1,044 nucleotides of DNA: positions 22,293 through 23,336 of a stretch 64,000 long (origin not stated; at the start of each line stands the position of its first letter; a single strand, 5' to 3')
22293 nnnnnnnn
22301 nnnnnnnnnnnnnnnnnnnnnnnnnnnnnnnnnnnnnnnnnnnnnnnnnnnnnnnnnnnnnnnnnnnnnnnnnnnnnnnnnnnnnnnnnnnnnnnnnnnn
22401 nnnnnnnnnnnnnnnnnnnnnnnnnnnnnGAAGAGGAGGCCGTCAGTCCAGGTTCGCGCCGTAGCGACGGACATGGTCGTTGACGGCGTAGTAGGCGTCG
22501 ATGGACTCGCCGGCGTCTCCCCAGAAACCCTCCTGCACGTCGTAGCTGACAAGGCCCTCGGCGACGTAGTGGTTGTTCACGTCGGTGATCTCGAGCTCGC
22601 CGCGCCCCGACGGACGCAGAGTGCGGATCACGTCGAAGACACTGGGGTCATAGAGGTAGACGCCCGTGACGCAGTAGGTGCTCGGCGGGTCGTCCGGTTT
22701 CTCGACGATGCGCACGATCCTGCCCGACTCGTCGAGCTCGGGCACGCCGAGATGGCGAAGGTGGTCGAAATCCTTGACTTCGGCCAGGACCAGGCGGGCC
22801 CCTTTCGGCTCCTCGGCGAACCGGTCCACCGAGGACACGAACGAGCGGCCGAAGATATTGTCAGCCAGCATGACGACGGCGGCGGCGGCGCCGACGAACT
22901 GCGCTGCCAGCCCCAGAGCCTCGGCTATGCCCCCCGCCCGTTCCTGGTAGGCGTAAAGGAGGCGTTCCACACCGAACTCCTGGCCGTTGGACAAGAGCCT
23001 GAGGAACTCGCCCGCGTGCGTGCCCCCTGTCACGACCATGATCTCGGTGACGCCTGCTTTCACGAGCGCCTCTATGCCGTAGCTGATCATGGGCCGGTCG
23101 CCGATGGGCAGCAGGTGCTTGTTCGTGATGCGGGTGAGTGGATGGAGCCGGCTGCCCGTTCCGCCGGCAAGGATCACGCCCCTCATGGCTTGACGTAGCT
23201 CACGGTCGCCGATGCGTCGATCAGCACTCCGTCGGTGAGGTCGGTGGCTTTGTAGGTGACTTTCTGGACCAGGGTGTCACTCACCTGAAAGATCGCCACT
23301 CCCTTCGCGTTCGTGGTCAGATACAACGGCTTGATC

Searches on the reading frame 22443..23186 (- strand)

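Call 26: search_protein_families(library=pfam, proteins=[window:22443-23186:-], max_evalue=0.001)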
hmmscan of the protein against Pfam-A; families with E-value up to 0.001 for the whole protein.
window:22443-23186:- (247 aa): 3 families
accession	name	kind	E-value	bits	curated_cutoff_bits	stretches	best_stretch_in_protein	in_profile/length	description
PF00483.29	NTP_transferase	-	5.3e-51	174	21.2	1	3-239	2-242/245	Nucleotidyl transferase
PF12804.13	NTP_transf_3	-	7.1e-13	49.5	27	1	3-122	1-109/160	MobA-like NTP transferase domain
PF02348.25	CTP_transf_3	-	0.00049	20.4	22.6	1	18-52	11-46/217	Cytidylyltransferase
